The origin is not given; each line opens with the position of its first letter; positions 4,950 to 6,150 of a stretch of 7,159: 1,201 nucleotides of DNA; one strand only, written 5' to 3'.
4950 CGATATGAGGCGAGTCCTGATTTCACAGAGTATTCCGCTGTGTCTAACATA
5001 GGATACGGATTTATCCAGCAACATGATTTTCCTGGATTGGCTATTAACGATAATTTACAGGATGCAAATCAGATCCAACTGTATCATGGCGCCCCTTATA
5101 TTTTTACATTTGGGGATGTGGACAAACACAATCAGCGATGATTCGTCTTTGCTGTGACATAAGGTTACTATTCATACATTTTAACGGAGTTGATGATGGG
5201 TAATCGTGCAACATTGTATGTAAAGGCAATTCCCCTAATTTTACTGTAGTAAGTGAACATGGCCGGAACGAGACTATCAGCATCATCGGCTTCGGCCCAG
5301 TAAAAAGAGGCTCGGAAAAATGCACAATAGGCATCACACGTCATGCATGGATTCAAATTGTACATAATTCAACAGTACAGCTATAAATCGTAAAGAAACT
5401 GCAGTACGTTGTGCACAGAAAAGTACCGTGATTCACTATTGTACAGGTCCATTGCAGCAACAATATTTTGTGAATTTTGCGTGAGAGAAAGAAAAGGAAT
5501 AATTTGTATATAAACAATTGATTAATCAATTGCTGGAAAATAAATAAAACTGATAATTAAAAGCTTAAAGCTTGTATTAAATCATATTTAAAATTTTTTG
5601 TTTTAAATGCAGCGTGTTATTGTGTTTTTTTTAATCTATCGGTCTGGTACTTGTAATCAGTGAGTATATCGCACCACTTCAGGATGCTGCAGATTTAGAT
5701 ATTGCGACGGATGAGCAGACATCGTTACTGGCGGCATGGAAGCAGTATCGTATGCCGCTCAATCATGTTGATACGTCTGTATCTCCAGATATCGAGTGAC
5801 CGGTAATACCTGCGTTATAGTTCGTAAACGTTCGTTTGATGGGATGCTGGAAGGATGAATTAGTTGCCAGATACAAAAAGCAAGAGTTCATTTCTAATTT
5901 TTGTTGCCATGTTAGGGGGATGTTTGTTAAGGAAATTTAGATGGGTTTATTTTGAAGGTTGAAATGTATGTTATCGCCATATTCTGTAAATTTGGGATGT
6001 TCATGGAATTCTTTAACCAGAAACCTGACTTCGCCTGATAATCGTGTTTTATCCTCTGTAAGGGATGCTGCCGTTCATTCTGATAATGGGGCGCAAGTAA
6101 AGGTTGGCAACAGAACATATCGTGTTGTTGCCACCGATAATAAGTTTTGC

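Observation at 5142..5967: ~830-bp degraded spacer between nleC and nleH1 with a start-less ORF remnant and only short broken frames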

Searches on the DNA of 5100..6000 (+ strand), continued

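Call 72: search_dna_similar(query=window:5800-5950:+, collection=ecoli_genomes, mode=distant, rows=spread, max_rows=45)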
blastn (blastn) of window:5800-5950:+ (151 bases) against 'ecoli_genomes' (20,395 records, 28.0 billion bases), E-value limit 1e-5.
Records with a match: 465; places in all: 515; records where one place covers at least 80% of the query: 461.
Genomes with a match: 464 of 5426; with a place that covers at least 80% of the query: 460. Places per genome that has any: lowest 1, median 1, highest 3. On chromosomes: 512 places; on plasmids: 3.
Best place of each record, by identity: >=99% 336; 95-99% 4; 80-90% 124; 60-80% 1.
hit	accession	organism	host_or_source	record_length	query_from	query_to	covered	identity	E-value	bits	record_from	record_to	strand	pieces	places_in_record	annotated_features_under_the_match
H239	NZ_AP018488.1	Escherichia coli O157:H7 strain PV15-279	Homo sapiens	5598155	1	151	100%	100.0%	1e-70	273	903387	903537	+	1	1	none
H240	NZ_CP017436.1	Escherichia coli O157:H7 strain 2149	Cattle Hide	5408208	1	151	100%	100.0%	1e-70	273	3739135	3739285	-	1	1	none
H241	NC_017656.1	Escherichia coli O55:H7 str. RM12579 strain RM12579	Homo sapiens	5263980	1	151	100%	100.0%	1e-70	273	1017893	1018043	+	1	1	none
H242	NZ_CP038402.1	Escherichia coli O157:H7 strain BB24-1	cattle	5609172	1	151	100%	100.0%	1e-70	273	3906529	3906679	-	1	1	none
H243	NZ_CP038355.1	Escherichia coli O157:H7 str. F8092B strain F8092B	Homo sapiens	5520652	1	151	100%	100.0%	1e-70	273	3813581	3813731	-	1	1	none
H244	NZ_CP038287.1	Escherichia coli O157:H7 strain TX 376-2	cattle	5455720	1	151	100%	100.0%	1e-70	273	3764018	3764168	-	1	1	none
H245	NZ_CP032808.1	Escherichia coli strain ERL04-3476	Pork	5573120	1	151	100%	100.0%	1e-70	273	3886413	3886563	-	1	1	none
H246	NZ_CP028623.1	Escherichia coli strain 138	cattle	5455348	1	151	100%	100.0%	1e-70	273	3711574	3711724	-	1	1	none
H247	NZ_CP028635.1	Escherichia coli strain 134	cattle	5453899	1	151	100%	100.0%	1e-70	273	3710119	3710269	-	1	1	none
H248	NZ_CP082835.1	Escherichia coli strain 1613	Homo sapiens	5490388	1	151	100%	100.0%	1e-70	273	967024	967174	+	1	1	none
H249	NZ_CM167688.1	Escherichia coli strain NCCP 13914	Homo sapiens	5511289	1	151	100%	100.0%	1e-70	273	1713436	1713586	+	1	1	none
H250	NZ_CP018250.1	Escherichia coli strain 10671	Cattle faeces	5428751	1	151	100%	99.3%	2e-68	267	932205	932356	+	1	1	none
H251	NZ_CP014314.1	Escherichia coli O157:H7 strain JEONG-1266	Bos taurus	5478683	1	151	100%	99.3%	2e-68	267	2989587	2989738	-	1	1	none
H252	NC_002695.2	Escherichia coli O157:H7 str. Sakai strain Sakai substr. ...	Homo sapiens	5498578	1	151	100%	99.3%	2e-68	267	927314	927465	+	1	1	prophage Sp3, lambda-like phage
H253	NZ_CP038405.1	Escherichia coli O157:H7 strain ATCC 35150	Homo sapiens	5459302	1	151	100%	99.3%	2e-68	267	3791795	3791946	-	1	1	none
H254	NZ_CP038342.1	Escherichia coli O157:H7 strain H2495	Homo sapiens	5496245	1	151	100%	99.3%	2e-68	267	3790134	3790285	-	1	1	none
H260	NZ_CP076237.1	Escherichia coli O157:H7 strain 146N4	Rectal swab of cattle in slaughterhouse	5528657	1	151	100%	99.3%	2e-68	267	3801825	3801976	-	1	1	none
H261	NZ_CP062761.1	Escherichia coli O157:H7 strain Z887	Bovine Faeces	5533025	1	151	100%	99.3%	2e-68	267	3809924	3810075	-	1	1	none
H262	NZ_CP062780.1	Escherichia coli O157:H7 strain Z1769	Bovine Faeces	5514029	1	151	100%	99.3%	2e-68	267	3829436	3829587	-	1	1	none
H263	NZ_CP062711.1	Escherichia coli O157:H7 strain Z1831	Bovine Faeces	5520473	1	151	100%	99.3%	2e-68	267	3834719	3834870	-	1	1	none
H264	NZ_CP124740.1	Escherichia coli O157:H7 str. EDL933 strain EDL933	Homo sapiens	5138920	1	151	100%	99.3%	2e-68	267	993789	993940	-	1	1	none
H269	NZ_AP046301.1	Escherichia coli O157:H7 strain RIMD 0509939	Homo sapiens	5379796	1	151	100%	99.3%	2e-68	267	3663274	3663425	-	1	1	none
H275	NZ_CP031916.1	Escherichia coli O45:H2 strain FWSEC0003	Homo sapiens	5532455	1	151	100%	83.7%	3e-35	157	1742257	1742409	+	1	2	tail fiber assembly protein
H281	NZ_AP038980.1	Escherichia coli O103:H2 strain 20151001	Homo sapiens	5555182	1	151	100%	83.7%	3e-35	157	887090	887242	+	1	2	tail fiber assembly protein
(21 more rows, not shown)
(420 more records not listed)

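Call 74: get_annotated_region(hit=H58, flank=3000)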
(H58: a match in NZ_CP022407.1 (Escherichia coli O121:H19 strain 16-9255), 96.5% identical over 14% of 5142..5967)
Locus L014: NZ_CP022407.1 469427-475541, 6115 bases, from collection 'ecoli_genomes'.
description: Escherichia coli O121:H19 strain 16-9255 chromosome, complete genome
organism: Escherichia coli O121:H19 strain 16-9255 (NCBI taxid 991915)
replicon: chromosome; assembly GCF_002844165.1
host: -; source: Flour; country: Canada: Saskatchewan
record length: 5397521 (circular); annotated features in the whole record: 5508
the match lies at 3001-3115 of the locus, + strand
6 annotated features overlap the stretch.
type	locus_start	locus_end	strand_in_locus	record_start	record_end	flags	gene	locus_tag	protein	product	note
CDS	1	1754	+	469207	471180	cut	-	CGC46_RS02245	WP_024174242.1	type III secretion system effector HECT-type E3 ubiquitin transferase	-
CDS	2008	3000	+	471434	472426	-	nleC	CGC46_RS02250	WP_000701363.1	type III secretion system effector zinc metalloprotease NleC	-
CDS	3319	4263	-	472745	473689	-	-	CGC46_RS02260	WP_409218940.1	EspF repeat-containing protein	-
CDS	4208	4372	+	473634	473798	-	-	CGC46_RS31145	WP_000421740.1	hypothetical protein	-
CDS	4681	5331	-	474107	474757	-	espJ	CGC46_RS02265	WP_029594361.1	type III secretion system effector ADP-ribosyltransferase EspJ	-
CDS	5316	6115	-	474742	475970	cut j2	-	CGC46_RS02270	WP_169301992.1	IS3-like element IS2 family transposase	programmed frameshift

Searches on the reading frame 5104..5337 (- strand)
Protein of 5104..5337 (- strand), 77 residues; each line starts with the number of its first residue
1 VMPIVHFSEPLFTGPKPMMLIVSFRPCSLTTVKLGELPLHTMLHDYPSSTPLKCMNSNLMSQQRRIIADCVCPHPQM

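Call 11: search_protein_families(library=pfam, proteins=[window:5104-5337:-], max_evalue=1)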
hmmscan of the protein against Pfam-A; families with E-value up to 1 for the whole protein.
window:5104-5337:- (77 aa): 0 families

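Call 12: search_protein_families(library=ncbifam, proteins=[window:5104-5337:-], max_evalue=1)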
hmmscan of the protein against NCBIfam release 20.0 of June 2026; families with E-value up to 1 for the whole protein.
window:5104-5337:- (77 aa): 0 families

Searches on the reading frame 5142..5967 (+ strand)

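Call 31: search_dna_similar(query=L003:3777-4088:-, collection=phages, mode=protein, max_rows=25)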
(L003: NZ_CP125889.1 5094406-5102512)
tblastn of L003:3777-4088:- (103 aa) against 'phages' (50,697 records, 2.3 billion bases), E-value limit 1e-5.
Records with a match: 10; places in all: 10; records where one place covers at least 80% of the query: 2.
Best place of each record, by identity: 60-80% 1; <60% 9.
By first word of the organism name: Stx1a-converting 7; Acinetobacter 2; Escherichia 1.
By host as written in the record: - 9; Escherichia coli O157:H7 ATCC 43895 1.
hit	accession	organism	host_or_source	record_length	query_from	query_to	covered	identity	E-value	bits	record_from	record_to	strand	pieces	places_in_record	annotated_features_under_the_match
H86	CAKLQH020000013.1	Acinetobacter phage MD-2021a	not known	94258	5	90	83%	46.5%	2e-16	78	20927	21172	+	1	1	putative ferredoxin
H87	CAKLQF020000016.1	Acinetobacter phage MD-2021a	not known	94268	5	90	83%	46.5%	2e-16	78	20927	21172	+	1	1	putative ferredoxin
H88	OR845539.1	Escherichia phage ECO95 1-6-1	Escherichia coli O157:H7 ATCC 43895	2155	1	46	45%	65.2%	9e-15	73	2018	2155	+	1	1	record has no annotation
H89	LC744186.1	Stx1a-converting phage Stx1a_10012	-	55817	1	43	42%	51.2%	6e-6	48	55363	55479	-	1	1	record has no annotation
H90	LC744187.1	Stx1a-converting phage Stx1a_10314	-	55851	1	43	42%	51.2%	6e-6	48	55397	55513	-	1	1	record has no annotation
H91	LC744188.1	Stx1a-converting phage Stx1a_NIID132265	-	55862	1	43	42%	51.2%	6e-6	48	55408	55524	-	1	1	record has no annotation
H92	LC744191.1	Stx1a-converting phage Stx1a_2054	-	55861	1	43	42%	51.2%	6e-6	48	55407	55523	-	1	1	record has no annotation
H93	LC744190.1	Stx1a-converting phage Stx1a_2342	-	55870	1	43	42%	51.2%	6e-6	48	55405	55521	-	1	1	record has no annotation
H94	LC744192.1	Stx1a-converting phage Stx1a_2598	-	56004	1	43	42%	51.2%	6e-6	48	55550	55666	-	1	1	record has no annotation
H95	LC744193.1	Stx1a-converting phage Stx1a_NIID111609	-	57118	1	43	42%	51.2%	6e-6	48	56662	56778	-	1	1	record has no annotation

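Call 47: get_annotated_region(hit=H89, flank=3000)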
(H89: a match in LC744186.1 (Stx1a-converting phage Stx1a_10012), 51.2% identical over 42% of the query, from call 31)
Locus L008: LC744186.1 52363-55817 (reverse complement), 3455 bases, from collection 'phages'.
description: Stx1a-converting phage Stx1a_10012 DNA, complete genome.
organism: Stx1a-converting phage Stx1a_10012 (NCBI taxid 3016034)
taxonomy: Viruses; Duplodnaviria; Heunggongvirae; Uroviricota; Caudoviricetes
host: -; source: -; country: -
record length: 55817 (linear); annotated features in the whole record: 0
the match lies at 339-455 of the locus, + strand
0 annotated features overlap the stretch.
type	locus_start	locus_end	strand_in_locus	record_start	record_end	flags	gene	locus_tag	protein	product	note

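Call 73: search_protein_families(library=pfam, proteins=[L003:3777-4088:-], max_evalue=1)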
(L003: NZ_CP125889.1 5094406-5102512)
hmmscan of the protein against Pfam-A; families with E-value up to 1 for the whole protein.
L003:3777-4088:- (103 aa): 1 family
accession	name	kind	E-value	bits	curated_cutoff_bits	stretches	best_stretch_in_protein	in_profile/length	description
PF03692.20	CxxCxxCC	-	2.6e-09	38.1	23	1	6-87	1-72/85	Putative zinc- or iron-chelating domain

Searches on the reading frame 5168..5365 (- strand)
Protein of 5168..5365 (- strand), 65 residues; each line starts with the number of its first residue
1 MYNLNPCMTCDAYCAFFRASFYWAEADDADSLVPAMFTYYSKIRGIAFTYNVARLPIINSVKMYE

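Call 11: search_protein_families(library=pfam, proteins=[window:5168-5365:-], max_evalue=1)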
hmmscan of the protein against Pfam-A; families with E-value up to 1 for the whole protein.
window:5168-5365:- (65 aa): 2 families
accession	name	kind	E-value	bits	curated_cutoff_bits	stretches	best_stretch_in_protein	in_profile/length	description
PF25593.1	GldD_lipo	-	0.093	13.1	27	1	9-36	127-154/170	Gliding motility lipoprotein GldD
PF12218.14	End_N_terminal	-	0.14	12.3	26.3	1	26-59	7-42/67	N terminal extension of bacteriophage endosialidase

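Call 12: search_protein_families(library=ncbifam, proteins=[window:5168-5365:-], max_evalue=1)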
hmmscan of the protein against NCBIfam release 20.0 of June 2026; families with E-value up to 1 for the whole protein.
window:5168-5365:- (65 aa): 1 family
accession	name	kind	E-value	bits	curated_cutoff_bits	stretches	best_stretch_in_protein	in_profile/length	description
TIGR03512.2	GldD_lipoprot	equivalog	0.075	12.9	120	1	10-36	139-165/182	gliding motility lipoprotein GldD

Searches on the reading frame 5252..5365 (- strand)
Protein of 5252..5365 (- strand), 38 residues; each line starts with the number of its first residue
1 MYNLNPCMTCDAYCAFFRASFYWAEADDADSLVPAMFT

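Call 73: search_protein_families(library=pfam, proteins=[window:5252-5365:-], max_evalue=1)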
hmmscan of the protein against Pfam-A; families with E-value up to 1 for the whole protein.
window:5252-5365:- (38 aa): 1 family
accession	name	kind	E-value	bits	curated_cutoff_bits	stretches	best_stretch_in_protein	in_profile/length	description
PF25593.1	GldD_lipo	-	0.045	14.1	27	1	9-36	127-154/170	Gliding motility lipoprotein GldD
